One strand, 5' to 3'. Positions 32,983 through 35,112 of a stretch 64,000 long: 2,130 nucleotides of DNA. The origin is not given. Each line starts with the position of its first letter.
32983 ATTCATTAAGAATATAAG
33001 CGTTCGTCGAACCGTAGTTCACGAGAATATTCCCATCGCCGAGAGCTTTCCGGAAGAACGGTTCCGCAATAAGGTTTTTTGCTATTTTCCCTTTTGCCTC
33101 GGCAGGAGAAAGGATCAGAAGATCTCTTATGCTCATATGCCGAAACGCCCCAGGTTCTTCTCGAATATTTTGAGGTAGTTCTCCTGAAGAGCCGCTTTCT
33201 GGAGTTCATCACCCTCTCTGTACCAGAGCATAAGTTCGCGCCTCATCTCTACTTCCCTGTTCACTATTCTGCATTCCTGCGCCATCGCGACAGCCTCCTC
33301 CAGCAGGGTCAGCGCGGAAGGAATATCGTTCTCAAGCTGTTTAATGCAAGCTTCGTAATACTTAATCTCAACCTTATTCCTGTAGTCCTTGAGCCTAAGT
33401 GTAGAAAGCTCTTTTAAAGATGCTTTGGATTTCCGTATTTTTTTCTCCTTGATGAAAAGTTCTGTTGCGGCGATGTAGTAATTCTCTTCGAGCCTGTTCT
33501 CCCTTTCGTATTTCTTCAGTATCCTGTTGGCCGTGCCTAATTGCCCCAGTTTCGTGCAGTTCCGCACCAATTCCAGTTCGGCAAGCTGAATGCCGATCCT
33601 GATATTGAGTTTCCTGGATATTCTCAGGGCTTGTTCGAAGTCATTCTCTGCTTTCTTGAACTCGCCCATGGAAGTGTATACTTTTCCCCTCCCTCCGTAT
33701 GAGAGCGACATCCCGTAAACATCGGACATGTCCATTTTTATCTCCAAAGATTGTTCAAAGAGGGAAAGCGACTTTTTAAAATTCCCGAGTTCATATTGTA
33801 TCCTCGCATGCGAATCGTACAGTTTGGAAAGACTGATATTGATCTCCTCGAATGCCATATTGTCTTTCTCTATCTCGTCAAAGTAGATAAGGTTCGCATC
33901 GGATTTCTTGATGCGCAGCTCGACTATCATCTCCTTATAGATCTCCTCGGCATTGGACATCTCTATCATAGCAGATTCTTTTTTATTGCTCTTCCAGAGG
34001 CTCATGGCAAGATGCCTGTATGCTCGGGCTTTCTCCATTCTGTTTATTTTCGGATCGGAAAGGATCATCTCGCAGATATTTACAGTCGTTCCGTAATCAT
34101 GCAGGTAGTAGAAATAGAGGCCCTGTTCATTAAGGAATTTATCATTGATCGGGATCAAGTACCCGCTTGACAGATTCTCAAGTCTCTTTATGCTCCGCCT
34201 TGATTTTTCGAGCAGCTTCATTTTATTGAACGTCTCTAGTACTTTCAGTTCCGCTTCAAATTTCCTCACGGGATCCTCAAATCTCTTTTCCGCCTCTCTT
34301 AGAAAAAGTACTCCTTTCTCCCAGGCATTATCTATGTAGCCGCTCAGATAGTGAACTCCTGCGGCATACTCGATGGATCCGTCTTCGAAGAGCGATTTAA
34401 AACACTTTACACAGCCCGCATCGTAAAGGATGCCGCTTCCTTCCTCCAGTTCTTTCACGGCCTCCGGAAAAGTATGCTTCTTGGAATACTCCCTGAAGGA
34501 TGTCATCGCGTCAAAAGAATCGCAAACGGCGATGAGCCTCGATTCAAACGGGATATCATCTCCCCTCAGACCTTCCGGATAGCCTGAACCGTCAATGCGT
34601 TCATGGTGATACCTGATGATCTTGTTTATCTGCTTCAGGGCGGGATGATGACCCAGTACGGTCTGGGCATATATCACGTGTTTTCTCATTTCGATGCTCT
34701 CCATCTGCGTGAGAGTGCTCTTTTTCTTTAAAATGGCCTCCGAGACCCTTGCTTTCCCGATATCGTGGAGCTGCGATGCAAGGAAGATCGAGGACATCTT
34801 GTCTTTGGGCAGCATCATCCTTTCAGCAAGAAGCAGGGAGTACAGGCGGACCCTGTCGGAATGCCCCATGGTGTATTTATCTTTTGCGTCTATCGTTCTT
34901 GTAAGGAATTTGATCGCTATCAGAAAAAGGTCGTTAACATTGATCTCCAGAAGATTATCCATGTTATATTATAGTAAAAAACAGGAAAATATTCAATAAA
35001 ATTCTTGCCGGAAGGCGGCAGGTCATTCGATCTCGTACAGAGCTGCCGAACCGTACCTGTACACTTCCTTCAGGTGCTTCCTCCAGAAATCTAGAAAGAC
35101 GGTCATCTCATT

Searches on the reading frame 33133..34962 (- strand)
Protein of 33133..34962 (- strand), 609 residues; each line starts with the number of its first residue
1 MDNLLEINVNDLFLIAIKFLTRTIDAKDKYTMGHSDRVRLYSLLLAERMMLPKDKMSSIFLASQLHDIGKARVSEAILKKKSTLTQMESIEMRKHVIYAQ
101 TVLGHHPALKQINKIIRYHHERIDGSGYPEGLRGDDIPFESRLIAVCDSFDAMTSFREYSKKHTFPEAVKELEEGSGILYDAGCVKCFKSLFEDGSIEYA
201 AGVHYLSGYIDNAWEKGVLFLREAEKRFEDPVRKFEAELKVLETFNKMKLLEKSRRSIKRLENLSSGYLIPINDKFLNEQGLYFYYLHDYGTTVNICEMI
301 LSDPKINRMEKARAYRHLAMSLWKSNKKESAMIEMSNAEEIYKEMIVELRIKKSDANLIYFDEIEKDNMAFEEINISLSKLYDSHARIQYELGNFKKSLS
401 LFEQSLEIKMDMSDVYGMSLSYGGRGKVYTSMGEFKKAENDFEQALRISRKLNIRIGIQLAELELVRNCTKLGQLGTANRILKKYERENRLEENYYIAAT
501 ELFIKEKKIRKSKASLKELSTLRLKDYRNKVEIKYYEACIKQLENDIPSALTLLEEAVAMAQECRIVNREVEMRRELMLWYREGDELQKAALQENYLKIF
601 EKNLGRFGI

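Call 4: search_protein_families(library=pfam, proteins=[window:33133-34962:-], max_evalue=0.01)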
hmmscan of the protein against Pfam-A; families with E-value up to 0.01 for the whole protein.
window:33133-34962:- (609 aa): 11 families
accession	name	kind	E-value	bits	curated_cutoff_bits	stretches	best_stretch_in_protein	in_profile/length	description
PF13487.12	HD_5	-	1e-34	120.2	27.2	1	20-182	3-168/170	HD domain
PF01966.28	HD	-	1.3e-13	51.7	22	1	33-153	3-116/116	HD domain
PF13424.12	TPR_12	-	2.5e-12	47.3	30.1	1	384-451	8-77/77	Tetratricopeptide repeat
PF13374.12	TPR_10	-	3.3e-09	36.9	27.5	1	426-452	9-35/42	Tetratricopeptide repeat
PF07719.23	TPR_2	-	4.1e-09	36.3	27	1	422-449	4-31/34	Tetratricopeptide repeat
PF00515.34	TPR_1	-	9.1e-09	35.2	27.8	1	421-449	3-31/34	Tetratricopeptide repeat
PF17874.7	TPR_MalT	-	9.2e-08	32.2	45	1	377-572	79-281/336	MalT-like TPR region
PF13181.12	TPR_8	-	2.4e-06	27.7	25.7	1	421-451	3-33/34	Tetratricopeptide repeat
PF13176.12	TPR_7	-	2.4e-06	27.6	27.9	0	386-415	6-35/36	Tetratricopeptide repeat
PF13428.12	TPR_14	-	0.0018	19.2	23.5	0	425-461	7-42/44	Tetratricopeptide repeat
PF14559.12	TPR_19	-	0.0031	18.2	25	0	432-495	4-61/68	Tetratricopeptide repeat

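Call 6: search_protein_families(library=ncbifam, proteins=[window:33133-34962:-], max_evalue=0.01)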
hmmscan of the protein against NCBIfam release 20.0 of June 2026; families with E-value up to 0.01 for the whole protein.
window:33133-34962:- (609 aa): 3 families
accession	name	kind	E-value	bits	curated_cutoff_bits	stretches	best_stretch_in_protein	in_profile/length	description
NF053512.1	nitric_RR_NosR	exception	1e-34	120.3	400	1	10-194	171-356/422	response regulator c-di-GMP phosphodiesterase, NosR family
NF047507.1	TPR_BatC_Lepto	exception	3.5e-05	23.4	175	1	386-451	65-128/214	TPR repeat-containing protein BatC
TIGR02521.1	type_IV_pilW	equivalog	0.0072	15.9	154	0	412-487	128-197/234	type IV pilus biogenesis/stability protein PilW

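Call 72: find_homologous_proteins(query=window:33133-34962:-, max_evalue=1e-20)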
Query window:33133-34962:- (609 aa): 3813 proteins with E <= 1e-20 among 8000 candidates; the best 120 are listed.
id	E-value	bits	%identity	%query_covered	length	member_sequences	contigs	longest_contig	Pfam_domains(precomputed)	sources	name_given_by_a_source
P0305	0.0e+0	1336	100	100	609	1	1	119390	PF13487.13,PF01966.29,PF17874.8,PF00515.35,PF13424.13,PF13176.13,PF13181.13,PF07719.24,PF13374.13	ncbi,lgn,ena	-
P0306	1.0e-156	541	46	97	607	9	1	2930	PF13487.13,PF01966.29,PF13424.13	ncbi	-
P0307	5.4e-139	483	49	77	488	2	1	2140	PF13487.13,PF01966.29,PF00515.35,PF13424.13,PF07719.24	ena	-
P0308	2.9e-68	249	33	81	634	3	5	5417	PF13487.13,PF01966.29,PF00515.35,PF13424.13,PF13181.13,PF07719.24,PF13374.13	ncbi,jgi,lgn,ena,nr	ncbi:MAG: hypothetical protein COX48_05455 [bacterium (Candidatus Stahlbacteria) CG23_combo_of_CG06-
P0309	8.9e-68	248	33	79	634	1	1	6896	PF13487.13,PF01966.29,PF00515.35,PF13424.13,PF13181.13,PF07719.24,PF13374.13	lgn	-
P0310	1.5e-56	211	42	28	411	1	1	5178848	PF08668.19,PF13487.13,PF01966.29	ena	-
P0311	1.4e-50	191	37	30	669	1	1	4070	PF08668.19,PF13487.13,PF01966.29,PF00072.31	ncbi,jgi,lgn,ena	ncbi:MAG TPA: HD domain-containing phosphohydrolase [Thermoanaerobaculia bacterium]|jgi:putative two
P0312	5.2e-49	186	40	29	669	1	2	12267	PF08668.19,PF13487.13,PF01966.29,PF00072.31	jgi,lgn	-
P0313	9.9e-49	185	40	29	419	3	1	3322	PF08668.19,PF13487.13,PF01966.29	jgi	jgi:HD-GYP domain-containing protein (c-di-GMP phosphodiesterase class II)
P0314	4.3e-48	183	38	29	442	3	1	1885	PF13487.13,PF01966.29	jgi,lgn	-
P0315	1.6e-47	181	41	25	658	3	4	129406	PF08668.19,PF13487.13,PF01966.29,PF00072.31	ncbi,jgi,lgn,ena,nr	ncbi:MAG TPA: response regulator [Thermoanaerobaculia bacterium]|nr:response regulator [Thermoanaero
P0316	1.0e-45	175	39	28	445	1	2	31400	PF08668.19,PF13487.13,PF01966.29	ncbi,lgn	-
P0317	1.1e-44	171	36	32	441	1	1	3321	PF08668.19,PF13487.13,PF01966.29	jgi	jgi:putative nucleotidyltransferase with HDIG domain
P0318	7.5e-44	169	43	29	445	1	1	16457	PF08668.19,PF13487.13,PF01966.29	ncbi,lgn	-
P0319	2.8e-42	163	36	29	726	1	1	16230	PF13487.13,PF01966.29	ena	-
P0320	4.8e-42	163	38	29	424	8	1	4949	PF08668.19,PF13487.13,PF01966.29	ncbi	-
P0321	6.4e-42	162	38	35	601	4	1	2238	PF10602.16,PF13431.13,PF13487.13,PF01966.29,PF02561.20,PF13176.13,PF13428.13,PF13374.13,PF17874.8,PF00515.35,PF13424.13,PF14938.13,PF13432.13,PF13181.13,PF07719.24,PF13174.13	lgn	-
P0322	2.0e-41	161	47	30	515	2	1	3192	PF08668.19,PF13185.13,PF13487.13,PF01966.29,PF01590.33,PF13492.13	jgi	-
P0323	2.0e-40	157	43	30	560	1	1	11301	PF00672.31,PF13487.13,PF01966.29,PF00990.27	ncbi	ncbi:MAG: diguanylate cyclase, partial [Eubacteriales bacterium]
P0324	2.6e-40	157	34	29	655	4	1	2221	PF08668.19,PF13487.13,PF01966.29,PF23198.2,PF00072.31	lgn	-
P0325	2.8e-40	157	39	25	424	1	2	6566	PF08668.19,PF13487.13,PF01966.29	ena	-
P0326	1.3e-39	155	41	31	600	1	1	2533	PF10602.16,PF13414.13,PF13487.13,PF01966.29,PF02561.20,PF13176.13,PF24885.2,PF13428.13,PF13374.13,PF17874.8,PF00515.35,PF13424.13,PF14938.13,PF13432.13,PF13181.13,PF07719.24,PF13174.13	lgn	-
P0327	1.9e-39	154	44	29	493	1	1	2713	PF13487.13,PF01966.29,PF00072.31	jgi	jgi:putative nucleotidyltransferase with HDIG domain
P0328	2.1e-39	154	45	30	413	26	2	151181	PF08668.19,PF13185.13,PF13487.13,PF01966.29,PF01590.33,PF13492.13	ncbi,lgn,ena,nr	ncbi:MAG TPA: HD domain-containing protein [Anaerohalosphaeraceae bacterium]|nr:HD domain-containing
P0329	2.8e-39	154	46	28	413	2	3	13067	PF13487.13,PF01966.29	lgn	-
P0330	3.3e-39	153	44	30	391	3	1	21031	PF20972.3,PF13487.13,PF01966.29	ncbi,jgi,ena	-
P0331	4.0e-39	153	47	30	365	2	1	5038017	PF08668.19,PF13487.13,PF01966.29,PF00072.31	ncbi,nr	ncbi:MAG: response regulator [Gemmatimonadota bacterium]|nr:MAG: response regulator [Gemmatimonadota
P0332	7.0e-39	152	40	32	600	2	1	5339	PF13414.13,PF13487.13,PF01966.29,PF13176.13,PF24885.2,PF13428.13,PF13374.13,PF17874.8,PF00515.35,PF13424.13,PF14938.13,PF13432.13,PF13181.13,PF07719.24,PF13174.13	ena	-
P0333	7.5e-39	152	43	30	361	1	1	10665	PF13487.13,PF01966.29,PF00072.31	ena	-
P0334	8.9e-39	152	44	31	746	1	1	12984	PF00672.31,PF02743.25,PF22673.3,PF13487.13,PF01966.29,PF00990.27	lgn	-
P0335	1.0e-38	152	36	29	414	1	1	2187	PF08668.19,PF13487.13,PF01966.29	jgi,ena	jgi:HD-GYP domain-containing protein (c-di-GMP phosphodiesterase class II)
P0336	1.2e-38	151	44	30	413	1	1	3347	PF13487.13,PF01966.29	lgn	-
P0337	1.3e-38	151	44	29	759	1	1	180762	PF00672.31,PF02743.25,PF22673.3,PF13487.13,PF23846.2,PF01966.29,PF00990.27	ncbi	-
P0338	2.2e-38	151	41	31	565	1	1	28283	PF13185.13,PF13487.13,PF01966.29,PF00498.32,PF01590.33,PF16697.11,PF13492.13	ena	-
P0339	2.7e-38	150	37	30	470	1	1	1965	PF13487.13,PF01966.29,PF00072.31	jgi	jgi:putative two-component system response regulator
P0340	2.7e-38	150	44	29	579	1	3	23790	PF13487.13,PF01966.29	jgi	jgi:HD-GYP domain-containing protein (c-di-GMP phosphodiesterase class II)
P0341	2.8e-38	150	43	30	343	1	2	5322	PF13487.13,PF01966.29,PF00072.31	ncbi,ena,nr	ncbi:MAG: response regulator [Candidatus Omnitrophica bacterium]|nr:response regulator [Candidatus O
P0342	5.0e-38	149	43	31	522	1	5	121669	PF08668.19,PF13487.13,PF01966.29,PF01590.33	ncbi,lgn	-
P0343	6.5e-38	149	43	31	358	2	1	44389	PF13487.13,PF01966.29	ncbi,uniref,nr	ncbi:HD-GYP domain-containing protein [Calderihabitans maritimus]|uniref:Metal dependent phosphohydr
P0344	6.8e-38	149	43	30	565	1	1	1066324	PF13487.13,PF01966.29,PF00990.27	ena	-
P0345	7.4e-38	149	43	29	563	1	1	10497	PF13487.13,PF01966.29,PF00990.27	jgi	jgi:diguanylate cyclase (GGDEF)-like protein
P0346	7.7e-38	149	43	31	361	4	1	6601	PF13185.13,PF13487.13,PF01966.29,PF01590.33,PF13492.13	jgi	jgi:putative nucleotidyltransferase with HDIG domain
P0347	1.1e-37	148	46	29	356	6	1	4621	PF13487.13,PF01966.29,PF00072.31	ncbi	-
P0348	1.2e-37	148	43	29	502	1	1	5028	PF13487.13,PF01966.29,PF00072.31,PF11849.15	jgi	-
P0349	1.3e-37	148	43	30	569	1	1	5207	PF13487.13,PF01966.29,PF00990.27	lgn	-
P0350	1.5e-37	148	43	30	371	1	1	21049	PF08668.19,PF13487.13,PF01966.29,PF00072.31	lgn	-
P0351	1.6e-37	148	42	30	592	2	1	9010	PF08668.19,PF13487.13,PF01966.29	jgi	-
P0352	1.9e-37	148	44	30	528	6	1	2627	PF08668.19,PF13487.13,PF01966.29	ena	-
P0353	2.1e-37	147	43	30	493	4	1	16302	PF13487.13,PF01966.29,PF00072.31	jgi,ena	-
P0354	2.2e-37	147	43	31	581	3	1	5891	PF02743.25,PF13487.13,PF01966.29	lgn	-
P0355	2.3e-37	147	41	29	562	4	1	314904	PF13487.13,PF01966.29,PF00990.27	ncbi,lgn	-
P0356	2.9e-37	147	43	31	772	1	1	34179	PF00672.31,PF13185.13,PF02743.25,PF13487.13,PF01966.29,PF01590.33,PF13492.13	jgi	jgi:HD-GYP domain-containing protein (c-di-GMP phosphodiesterase class II)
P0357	3.2e-37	147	42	31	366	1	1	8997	PF13487.13,PF01966.29,PF00072.31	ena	-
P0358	3.3e-37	147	42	32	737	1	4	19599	PF13185.13,PF13487.13,PF01966.29,PF01590.33,PF13492.13,PF11849.15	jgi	jgi:HD-GYP domain-containing protein (c-di-GMP phosphodiesterase class II)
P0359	3.3e-37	147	39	32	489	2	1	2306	PF13487.13,PF01966.29,PF00072.31,PF11849.15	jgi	-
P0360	3.7e-37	147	43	28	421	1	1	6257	PF13487.13,PF01966.29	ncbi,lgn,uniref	ncbi:MAG: HD-GYP domain-containing protein [Tissierella sp.]|uniref:HD-GYP domain-containing protein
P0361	3.9e-37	146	44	31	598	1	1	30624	PF02743.25,PF13487.13,PF01966.29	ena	-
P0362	4.5e-37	146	43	31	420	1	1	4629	PF20972.3,PF13487.13,PF01966.29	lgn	-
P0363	4.6e-37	146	40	32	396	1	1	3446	PF13185.13,PF13487.13,PF01966.29,PF01590.33,PF13492.13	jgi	-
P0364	4.6e-37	146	42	29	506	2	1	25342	PF13487.13,PF01966.29,PF00072.31,PF11849.15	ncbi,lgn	-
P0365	4.8e-37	146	45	29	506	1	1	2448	PF13185.13,PF13487.13,PF01966.29,PF00498.32,PF01590.33,PF16697.11,PF13492.13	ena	-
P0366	5.2e-37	146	42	30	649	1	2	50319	PF08668.19,PF13487.13,PF01966.29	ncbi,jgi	-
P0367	5.6e-37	146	45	30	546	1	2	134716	PF13185.13,PF13487.13,PF01966.29,PF01590.33,PF13492.13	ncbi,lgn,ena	ncbi:MAG: HD domain-containing phosphohydrolase [Spirochaetota bacterium]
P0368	5.6e-37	146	41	31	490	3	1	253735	PF13487.13,PF01966.29,PF00072.31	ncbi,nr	ncbi:MAG: response regulator [Deltaproteobacteria bacterium]|nr:response regulator [Candidatus Zymog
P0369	5.7e-37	146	44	29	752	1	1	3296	PF13487.13,PF01966.29,PF05228.20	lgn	-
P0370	6.4e-37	146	43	31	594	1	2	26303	PF00672.31,PF02743.25,PF13487.13,PF01966.29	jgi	jgi:HD-GYP domain-containing protein (c-di-GMP phosphodiesterase class II)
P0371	6.4e-37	146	42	32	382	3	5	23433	PF13185.13,PF13487.13,PF01966.29,PF01590.33,PF13492.13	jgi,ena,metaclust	metaclust:\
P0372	6.7e-37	146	42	31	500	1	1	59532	PF13185.13,PF13487.13,PF01966.29,PF01590.33,PF13492.13,PF00072.31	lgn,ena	-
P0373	7.1e-37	146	41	31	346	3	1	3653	PF13487.13,PF01966.29,PF00072.31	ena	-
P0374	7.2e-37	146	43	31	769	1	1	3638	PF00672.31,PF13185.13,PF02743.25,PF13487.13,PF01966.29,PF01590.33,PF13492.13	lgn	-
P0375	7.4e-37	146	42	32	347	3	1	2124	PF13487.13,PF01966.29,PF00072.31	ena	-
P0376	8.1e-37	145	44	31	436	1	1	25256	PF13487.13,PF01966.29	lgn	-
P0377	9.3e-37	145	42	32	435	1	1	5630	PF20972.3,PF13487.13,PF01966.29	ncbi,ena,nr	ncbi:MAG TPA: HD-GYP domain-containing protein [Firmicutes bacterium]|nr:HD-GYP domain-containing pr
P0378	9.6e-37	145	42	30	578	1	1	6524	PF08668.19,PF13487.13,PF01966.29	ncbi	-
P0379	1.0e-36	145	44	30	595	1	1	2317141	PF00672.31,PF13487.13,PF01966.29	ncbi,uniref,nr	ncbi:metal dependent phosphohydrolase [Thermotomaculum hydrothermale]|uniref:Metal dependent phospho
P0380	1.1e-36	145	44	30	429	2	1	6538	PF13487.13,PF01966.29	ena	-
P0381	1.2e-36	145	42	30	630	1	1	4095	PF08668.19,PF13487.13,PF01966.29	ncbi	-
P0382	1.2e-36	145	44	30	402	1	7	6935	PF08668.19,PF13487.13,PF01966.29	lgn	-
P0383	1.2e-36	145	41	31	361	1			PF13487.13,PF01966.29,PF00072.31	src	-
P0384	1.2e-36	145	41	31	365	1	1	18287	PF13185.13,PF13487.13,PF01966.29,PF01590.33,PF13492.13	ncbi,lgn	-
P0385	1.3e-36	145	42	32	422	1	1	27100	PF13185.13,PF13487.13,PF01966.29,PF01590.33,PF13492.13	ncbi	-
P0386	1.4e-36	145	40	32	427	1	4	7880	PF20972.3,PF13487.13,PF01966.29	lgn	-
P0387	1.5e-36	145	43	29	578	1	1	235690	PF08668.19,PF13487.13,PF01966.29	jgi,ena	-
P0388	1.5e-36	144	43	29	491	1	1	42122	PF13185.13,PF13487.13,PF01966.29,PF01590.33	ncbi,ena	-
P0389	1.6e-36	144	46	27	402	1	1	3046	PF08668.19,PF13487.13,PF01966.29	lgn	-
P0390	1.6e-36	144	44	31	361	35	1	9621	PF13487.13,PF01966.29,PF00072.31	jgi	-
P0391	1.7e-36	144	46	29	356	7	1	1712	PF13487.13,PF01966.29,PF00072.31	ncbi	-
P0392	1.7e-36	144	42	30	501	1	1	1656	PF13487.13,PF01966.29,PF00072.31,PF11849.15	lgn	-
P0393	1.7e-36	144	43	31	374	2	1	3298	PF08668.19,PF13487.13,PF01966.29,PF00072.31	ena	-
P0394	1.8e-36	144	40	31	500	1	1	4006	PF13487.13,PF01966.29,PF00072.31,PF11849.15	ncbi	-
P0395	1.9e-36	144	43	29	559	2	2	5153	PF13487.13,PF01966.29,PF00990.27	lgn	-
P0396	2.0e-36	144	40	31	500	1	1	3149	PF13487.13,PF01966.29,PF00072.31,PF11849.15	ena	-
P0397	2.1e-36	144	47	28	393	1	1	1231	PF08668.19,PF13487.13,PF01966.29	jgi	jgi:HD-GYP domain-containing protein (c-di-GMP phosphodiesterase class II)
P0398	2.2e-36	144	39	31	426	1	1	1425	PF08668.19,PF13487.13,PF01966.29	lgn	-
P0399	2.2e-36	144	40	33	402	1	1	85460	PF13185.13,PF13487.13,PF01966.29,PF01590.33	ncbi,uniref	ncbi:HD domain-containing phosphohydrolase [Desulfotomaculum sp. 1211_IL3151]|uniref:HD domain-conta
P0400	2.3e-36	144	40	31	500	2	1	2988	PF13487.13,PF01966.29,PF00072.31,PF11849.15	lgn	-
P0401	2.6e-36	144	42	30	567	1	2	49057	PF08668.19,PF13487.13,PF01966.29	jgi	-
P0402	2.7e-36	144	40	31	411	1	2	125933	PF13185.13,PF13487.13,PF01966.29,PF01590.33,PF13492.13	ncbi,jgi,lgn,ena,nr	ncbi:MAG: GAF domain-containing protein [Endomicrobia bacterium]|nr:GAF domain-containing protein [E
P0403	2.7e-36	144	42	30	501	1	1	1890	PF13487.13,PF01966.29,PF00072.31,PF11849.15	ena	-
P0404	2.8e-36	144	42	31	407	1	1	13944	PF13185.13,PF13487.13,PF01966.29,PF01590.33,PF13492.13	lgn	-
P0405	2.9e-36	144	41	29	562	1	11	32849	PF13487.13,PF01966.29,PF00990.27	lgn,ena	-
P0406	3.1e-36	143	42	31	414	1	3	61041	PF13487.13,PF01966.29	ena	-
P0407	3.2e-36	143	44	30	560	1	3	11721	PF13487.13,PF01966.29,PF13493.12,PF00990.27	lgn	-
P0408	3.5e-36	143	41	29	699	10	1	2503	PF13185.13,PF13487.13,PF01966.29,PF01590.33,PF13492.13,PF11849.15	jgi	-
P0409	3.8e-36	143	45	29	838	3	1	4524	PF13185.13,PF13487.13,PF01966.29,PF01590.33,PF13492.13,PF16927.12,PF00990.27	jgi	jgi:diguanylate cyclase (GGDEF)-like protein/putative nucleotidyltransferase with HDIG domain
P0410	3.9e-36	143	43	30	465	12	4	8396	PF13487.13,PF01966.29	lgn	-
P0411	3.9e-36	143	42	30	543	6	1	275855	PF08668.19,PF13487.13,PF01966.29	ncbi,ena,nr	ncbi:MAG: HD domain-containing protein [Planctomycetes bacterium]|nr:HD domain-containing protein [P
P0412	3.9e-36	143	41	30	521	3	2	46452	PF13487.13,PF01966.29,PF00072.31,PF11849.15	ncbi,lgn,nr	ncbi:MAG: HD domain-containing response regulator [Eubacteriales bacterium]|nr:HD domain-containing 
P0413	3.9e-36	143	42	29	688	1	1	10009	PF13185.13,PF13487.13,PF01966.29,PF01590.33,PF13492.13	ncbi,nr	ncbi:MAG: GAF domain-containing protein [Deltaproteobacteria bacterium]|nr:GAF domain-containing pro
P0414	3.9e-36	143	39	30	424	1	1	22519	PF13487.13,PF01966.29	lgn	-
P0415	4.2e-36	143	42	33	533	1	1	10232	PF13487.13,PF01966.29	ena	-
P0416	4.4e-36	143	45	29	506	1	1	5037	PF13487.13,PF01966.29,PF00072.31,PF11849.15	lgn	-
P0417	4.4e-36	143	38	31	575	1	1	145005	PF13487.13,PF01966.29,PF00990.27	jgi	jgi:diguanylate cyclase (GGDEF)-like protein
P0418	4.8e-36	143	41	31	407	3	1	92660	PF13185.13,PF13487.13,PF01966.29,PF01590.33,PF13492.13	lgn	-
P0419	4.9e-36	143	43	30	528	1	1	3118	PF13185.13,PF13487.13,PF01966.29,PF00498.32,PF01590.33,PF16697.11,PF13492.13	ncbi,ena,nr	ncbi:MAG TPA: HD domain-containing phosphohydrolase [Gemmataceae bacterium]|nr:HD domain-containing 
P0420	5.3e-36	143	43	29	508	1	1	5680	PF13487.13,PF01966.29,PF00072.31,PF11849.15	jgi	-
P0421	5.4e-36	143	40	29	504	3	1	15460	PF13487.13,PF01966.29,PF00072.31,PF11849.15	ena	-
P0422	5.4e-36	143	42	29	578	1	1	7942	PF13487.13,PF01966.29,PF00990.27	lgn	-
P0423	5.6e-36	143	42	29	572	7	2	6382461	PF13487.13,PF01966.29,PF00990.27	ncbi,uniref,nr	ncbi:diguanylate cyclase [Clostridium saccharoperbutylacetonicum]|uniref:bifunctional diguanylate cy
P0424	5.6e-36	143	42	30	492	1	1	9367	PF13487.13,PF01966.29,PF13492.13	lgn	-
